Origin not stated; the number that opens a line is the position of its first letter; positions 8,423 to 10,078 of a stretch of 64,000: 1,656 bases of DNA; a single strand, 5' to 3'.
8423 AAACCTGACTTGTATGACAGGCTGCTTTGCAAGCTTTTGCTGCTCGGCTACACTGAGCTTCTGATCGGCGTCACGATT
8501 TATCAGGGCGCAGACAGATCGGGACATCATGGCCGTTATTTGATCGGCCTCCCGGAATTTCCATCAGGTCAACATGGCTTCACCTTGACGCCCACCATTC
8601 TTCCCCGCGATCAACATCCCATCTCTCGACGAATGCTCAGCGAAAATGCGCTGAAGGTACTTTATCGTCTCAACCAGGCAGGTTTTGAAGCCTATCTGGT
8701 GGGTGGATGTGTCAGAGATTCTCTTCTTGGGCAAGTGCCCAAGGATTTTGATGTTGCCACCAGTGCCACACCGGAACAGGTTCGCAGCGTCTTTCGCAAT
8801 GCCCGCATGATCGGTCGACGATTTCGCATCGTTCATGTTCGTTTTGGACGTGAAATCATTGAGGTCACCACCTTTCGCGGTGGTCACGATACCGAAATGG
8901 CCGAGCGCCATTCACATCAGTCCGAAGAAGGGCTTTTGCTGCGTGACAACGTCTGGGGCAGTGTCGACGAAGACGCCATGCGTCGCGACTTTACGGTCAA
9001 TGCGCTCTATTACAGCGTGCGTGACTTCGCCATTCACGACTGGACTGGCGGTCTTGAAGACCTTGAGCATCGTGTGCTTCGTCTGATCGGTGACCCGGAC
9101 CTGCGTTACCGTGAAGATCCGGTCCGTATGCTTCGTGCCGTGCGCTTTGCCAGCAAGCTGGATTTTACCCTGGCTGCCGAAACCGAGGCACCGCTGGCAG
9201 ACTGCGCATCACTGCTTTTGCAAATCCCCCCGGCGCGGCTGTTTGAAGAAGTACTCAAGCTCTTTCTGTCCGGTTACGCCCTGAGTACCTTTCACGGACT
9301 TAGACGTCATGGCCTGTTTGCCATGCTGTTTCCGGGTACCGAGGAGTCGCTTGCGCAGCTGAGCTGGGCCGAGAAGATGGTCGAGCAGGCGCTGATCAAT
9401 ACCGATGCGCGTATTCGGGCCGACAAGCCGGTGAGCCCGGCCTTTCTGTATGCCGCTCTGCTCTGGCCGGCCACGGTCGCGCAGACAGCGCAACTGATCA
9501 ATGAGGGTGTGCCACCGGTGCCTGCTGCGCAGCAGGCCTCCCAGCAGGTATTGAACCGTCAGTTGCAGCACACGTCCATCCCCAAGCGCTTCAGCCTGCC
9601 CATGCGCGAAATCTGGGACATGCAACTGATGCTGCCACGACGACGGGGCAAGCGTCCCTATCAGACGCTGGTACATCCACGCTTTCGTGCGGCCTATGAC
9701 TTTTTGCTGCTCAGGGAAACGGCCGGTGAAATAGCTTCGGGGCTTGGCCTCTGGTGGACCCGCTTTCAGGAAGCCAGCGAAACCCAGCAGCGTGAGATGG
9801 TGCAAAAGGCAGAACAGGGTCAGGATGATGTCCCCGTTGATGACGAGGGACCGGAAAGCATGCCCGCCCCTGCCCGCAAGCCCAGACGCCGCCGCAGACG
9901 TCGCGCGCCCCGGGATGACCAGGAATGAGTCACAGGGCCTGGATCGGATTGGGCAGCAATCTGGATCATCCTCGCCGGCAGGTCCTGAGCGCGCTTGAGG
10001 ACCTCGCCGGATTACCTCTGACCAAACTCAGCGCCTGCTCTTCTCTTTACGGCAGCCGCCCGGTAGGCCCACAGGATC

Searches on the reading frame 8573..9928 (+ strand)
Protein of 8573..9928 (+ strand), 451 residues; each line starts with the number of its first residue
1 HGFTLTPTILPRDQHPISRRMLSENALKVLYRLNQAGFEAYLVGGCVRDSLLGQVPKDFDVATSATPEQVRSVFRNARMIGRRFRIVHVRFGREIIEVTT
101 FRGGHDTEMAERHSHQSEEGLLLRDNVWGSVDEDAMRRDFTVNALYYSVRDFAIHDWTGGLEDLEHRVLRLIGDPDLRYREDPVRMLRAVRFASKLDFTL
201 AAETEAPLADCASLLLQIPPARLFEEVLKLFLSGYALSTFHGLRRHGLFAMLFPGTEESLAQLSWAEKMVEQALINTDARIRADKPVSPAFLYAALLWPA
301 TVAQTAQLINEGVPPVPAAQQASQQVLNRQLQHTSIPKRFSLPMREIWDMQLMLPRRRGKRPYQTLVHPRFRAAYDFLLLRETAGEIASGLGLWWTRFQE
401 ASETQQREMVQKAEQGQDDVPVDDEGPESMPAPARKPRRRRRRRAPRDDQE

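Call 10: find_related_loci(query=window:8573-9928:+, collection=genome_contigs, flank=4000)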
Query window:8573-9928:+ (451 aa) in genome_contigs; peptide patterns used: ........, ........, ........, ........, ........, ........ (x = any residue, [..] = any of these).
250 stretches matched a pattern; 209 encode a relative of the query (tblastn E <= 1e-3); the best 80 are kept; 80 distinct loci.
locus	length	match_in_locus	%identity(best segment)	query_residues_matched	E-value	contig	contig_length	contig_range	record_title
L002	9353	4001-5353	98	1-451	0e+0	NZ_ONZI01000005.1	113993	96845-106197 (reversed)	Kushneria phyllosphaerae strain EAod3, whole genome shotgun sequence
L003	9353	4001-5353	94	1-451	0e+0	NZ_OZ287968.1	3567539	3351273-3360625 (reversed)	Kushneria sp. TE3 isolate ena-SAMPLE-TAB-29-07-2025-11:09:30:975-21969 chromosome TE3, complete sequence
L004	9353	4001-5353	94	1-451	0e+0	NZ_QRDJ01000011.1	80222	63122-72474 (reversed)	Kushneria indalinina DSM 14324 Ga0215643_106, whole genome shotgun sequence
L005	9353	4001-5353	92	1-451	0e+0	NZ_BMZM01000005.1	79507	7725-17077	Kushneria pakistanensis strain KCTC 42082 sequence05, whole genome shotgun sequence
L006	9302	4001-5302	90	1-434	0e+0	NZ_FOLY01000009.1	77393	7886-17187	Kushneria avicenniae strain DSM 23439, whole genome shotgun sequence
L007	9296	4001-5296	82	1-430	0e+0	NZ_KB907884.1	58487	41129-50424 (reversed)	Kushneria aurantia DSM 21353 H146DRAFT_scaffold00023.23, whole genome shotgun sequence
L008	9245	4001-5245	70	6-417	0e+0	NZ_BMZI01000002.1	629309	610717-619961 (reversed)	Salinicola rhizosphaerae strain KCTC 32998 sequence02, whole genome shotgun sequence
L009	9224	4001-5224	73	4-410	0e+0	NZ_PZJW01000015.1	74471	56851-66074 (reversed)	Salinicola acroporae strain LMG 28587 Salinicola-acroporae_contig_15, whole genome shotgun sequence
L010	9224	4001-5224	73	4-410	0e+0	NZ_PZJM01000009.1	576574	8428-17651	Salinicola lusitanus strain CR50 Salinicola-sp-CR50_contig_9, whole genome shotgun sequence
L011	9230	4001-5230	68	9-427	0e+0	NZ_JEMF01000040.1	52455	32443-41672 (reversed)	Cobetia crustatorum strain JO1 contig_40, whole genome shotgun sequence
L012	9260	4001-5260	70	4-422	0e+0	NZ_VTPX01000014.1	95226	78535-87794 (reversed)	Salinicola corii strain L3 Scaffold14_1, whole genome shotgun sequence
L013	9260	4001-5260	70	4-422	0e+0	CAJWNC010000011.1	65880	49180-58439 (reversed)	MAG TPA_asm: uncultured Salinicola sp. isolate ERR599112_bin.27_MetaBAT_v2.12.1_MAG genome assembly, contig: NODE_182_le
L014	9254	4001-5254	70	2-416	0e+0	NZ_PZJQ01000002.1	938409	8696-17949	Salinicola halimionae strain CPA60 Salinicola-sp-CPA60_contig_2, whole genome shotgun sequence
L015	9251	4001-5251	69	8-426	0e+0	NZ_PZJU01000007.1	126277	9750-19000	Salinicola peritrichatus strain JCM 18795 Salinicola-peritrichatus_contig_7, whole genome shotgun sequence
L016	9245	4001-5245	70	6-417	0e+0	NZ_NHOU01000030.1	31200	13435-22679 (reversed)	Salinicola salarius strain 1A01339 scaffold30, whole genome shotgun sequence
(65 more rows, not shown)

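Call 61: find_homologous_proteins(query=L011:1265-2803:+, max_evalue=1e-60)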
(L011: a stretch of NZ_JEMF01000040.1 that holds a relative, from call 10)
Query L011:1265-2803:+ (513 aa): 7999 proteins with E <= 1e-60 among 8000 candidates; the best 120 are listed.
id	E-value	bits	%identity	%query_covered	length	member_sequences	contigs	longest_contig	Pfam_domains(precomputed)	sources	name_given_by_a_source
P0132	0.0e+0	1125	100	100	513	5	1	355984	PF00158.33,PF25601.2,PF14532.13,PF07728.21,PF00072.31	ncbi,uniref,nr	ncbi:sigma-54-dependent transcriptional regulator [Cobetia crustatorum]|uniref:Sigma-54-dependent Fi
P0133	1.5e-297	1005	89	100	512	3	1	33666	PF00158.33,PF25601.2,PF14532.13,PF07728.21,PF00072.31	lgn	-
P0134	8.4e-256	868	77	100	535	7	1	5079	PF00158.33,PF25601.2,PF14532.13,PF07728.21,PF00072.31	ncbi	-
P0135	2.3e-255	866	76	100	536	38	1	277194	PF00158.33,PF25601.2,PF14532.13,PF07728.21,PF00072.31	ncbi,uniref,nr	ncbi:sigma-54-dependent transcriptional regulator [Cobetia amphilecti]|uniref:sigma-54-dependent tra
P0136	9.7e-243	825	76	100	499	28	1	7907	PF00158.33,PF25601.2,PF14532.13,PF07728.21,PF00072.31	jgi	jgi:DNA-binding NtrC family response regulator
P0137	6.8e-177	607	60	98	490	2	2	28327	PF00158.33,PF25601.2,PF14532.13,PF07728.21,PF00072.31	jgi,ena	-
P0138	1.0e-174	600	59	99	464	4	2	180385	PF00158.33,PF25601.2,PF14532.13,PF07728.21,PF00072.31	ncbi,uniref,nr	ncbi:sigma-54-dependent transcriptional regulator [Billgrantia kenyensis]|uniref:Sigma-54-dependent 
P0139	2.2e-174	599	58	99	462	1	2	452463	PF00158.33,PF25601.2,PF14532.13,PF07728.21,PF00072.31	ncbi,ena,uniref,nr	ncbi:sigma-54 dependent transcriptional regulator [Franzmannia qiaohouensis]|uniref:Sigma-54 depende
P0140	2.8e-174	599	59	99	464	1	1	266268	PF00158.33,PF07724.21,PF25601.2,PF14532.13,PF07728.21,PF00072.31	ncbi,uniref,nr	ncbi:sigma-54 dependent transcriptional regulator [Halomonas sp. SSL-5]|uniref:sigma-54-dependent tr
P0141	1.1e-173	597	59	99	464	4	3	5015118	PF00158.33,PF25601.2,PF14532.13,PF07728.21,PF00072.31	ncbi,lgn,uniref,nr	ncbi:MAG: sigma-54 dependent transcriptional regulator [Halomonas sp.]|uniref:Sigma-54-dependent Fis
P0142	2.8e-173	595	59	99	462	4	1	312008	PF00158.33,PF07724.21,PF25601.2,PF14532.13,PF07728.21,PF00072.31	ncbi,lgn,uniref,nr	ncbi:sigma-54-dependent transcriptional regulator [Vreelandella arcis]|uniref:Two-component response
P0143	2.9e-173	595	59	99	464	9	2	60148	PF00158.33,PF07724.21,PF25601.2,PF14532.13,PF07728.21,PF00072.31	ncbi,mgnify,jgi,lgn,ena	mgnify:CR=1 FL=1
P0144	3.8e-173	595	60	99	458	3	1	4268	PF00158.33,PF07724.21,PF25601.2,PF14532.13,PF07728.21,PF00072.31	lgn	-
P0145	4.5e-173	595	60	99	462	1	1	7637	PF00158.33,PF07724.21,PF25601.2,PF14532.13,PF07728.21,PF00072.31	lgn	-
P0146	4.7e-173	595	60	99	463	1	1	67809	PF00158.33,PF25601.2,PF14532.13,PF07728.21,PF00072.31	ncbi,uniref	ncbi:sigma-54-dependent transcriptional regulator [Billgrantia sp. LNSP4103-1]|uniref:sigma-54-depen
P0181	7.9e-171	587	58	99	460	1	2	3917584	PF00158.33,PF07724.21,PF25601.2,PF14532.13,PF07728.21,PF00072.31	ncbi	ncbi:two-component system response regulator CbrB [Halomonas shantousis]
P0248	2.2e-168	579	59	99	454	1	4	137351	PF00158.33,PF07724.21,PF25601.2,PF14532.13,PF07728.21,PF00072.31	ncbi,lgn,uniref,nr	ncbi:two-component response regulator CbrB [Chromohalobacter marismortui]|uniref:Two-component respo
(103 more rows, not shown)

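Call 62: find_encoding_contigs(protein=P0181, flank=5000, max_places=2)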
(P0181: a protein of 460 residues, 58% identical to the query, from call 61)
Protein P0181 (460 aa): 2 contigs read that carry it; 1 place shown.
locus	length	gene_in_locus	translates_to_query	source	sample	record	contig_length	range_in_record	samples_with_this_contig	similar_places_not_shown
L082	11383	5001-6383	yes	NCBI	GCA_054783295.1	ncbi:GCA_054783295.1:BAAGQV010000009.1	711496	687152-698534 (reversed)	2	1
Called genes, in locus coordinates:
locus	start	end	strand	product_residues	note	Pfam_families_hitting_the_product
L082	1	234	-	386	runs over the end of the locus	PF00155:Aminotran_1_2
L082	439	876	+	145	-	PF21157:DksA_N, PF01258:zf-dskA_traR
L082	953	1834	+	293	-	PF00749:tRNA-synt_1c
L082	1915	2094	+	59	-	-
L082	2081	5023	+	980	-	PF00512:HisKA, PF02518:HATPase_c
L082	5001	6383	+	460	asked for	PF00072:Response_reg, PF00158:Sigma54_activat, PF14532:Sigma54_activ_2, PF07724:AAA_2 (faint), PF07728:AAA_5 (weak), PF25601:AAA_lid_14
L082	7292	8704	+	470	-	PF01743:PolyA_pol, PF12627:PolyA_pol_RNAbd, PF12626:PolyA_pol_arg_C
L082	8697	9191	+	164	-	PF01288:HPPK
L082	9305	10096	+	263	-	PF02548:Pantoate_transf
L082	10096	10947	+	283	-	PF02569:Pantoate_ligase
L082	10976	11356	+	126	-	PF02261:Asp_decarbox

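Call 63: find_encoding_contigs(protein=P0248, flank=5000, max_places=2)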
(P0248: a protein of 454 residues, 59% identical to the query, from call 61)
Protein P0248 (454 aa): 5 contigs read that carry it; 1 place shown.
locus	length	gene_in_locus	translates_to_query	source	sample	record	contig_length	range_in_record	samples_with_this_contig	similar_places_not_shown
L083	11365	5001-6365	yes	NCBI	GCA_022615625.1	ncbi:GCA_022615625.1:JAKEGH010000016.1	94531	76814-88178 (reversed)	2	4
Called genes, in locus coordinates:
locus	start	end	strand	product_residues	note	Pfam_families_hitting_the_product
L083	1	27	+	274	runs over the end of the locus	PF03807:F420_oxidored, PF01210:NAD_Gly3P_dh_N (weak), PF14748:P5CR_dimer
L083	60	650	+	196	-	PF02325:CCB3_YggT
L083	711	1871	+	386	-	PF00561:Abhydrolase_1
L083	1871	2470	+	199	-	PF07021:MetW, PF13489:Methyltransf_23, PF13847:Methyltransf_31, PF08241:Methyltransf_11, PF08242:Methyltransf_12, PF13649:Methyltransf_25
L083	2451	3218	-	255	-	PF17746:SfsA_N, PF03749:SfsA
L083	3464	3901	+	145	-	PF21157:DksA_N, PF01258:zf-dskA_traR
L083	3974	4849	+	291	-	PF00749:tRNA-synt_1c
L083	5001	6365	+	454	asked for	PF00072:Response_reg, PF00158:Sigma54_activat, PF14532:Sigma54_activ_2, PF07724:AAA_2 (weak), PF07728:AAA_5 (weak), PF25601:AAA_lid_14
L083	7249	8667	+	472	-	PF01743:PolyA_pol, PF12627:PolyA_pol_RNAbd, PF12626:PolyA_pol_arg_C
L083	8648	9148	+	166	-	PF01288:HPPK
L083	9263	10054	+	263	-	PF02548:Pantoate_transf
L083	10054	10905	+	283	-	PF02569:Pantoate_ligase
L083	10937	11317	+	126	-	PF02261:Asp_decarbox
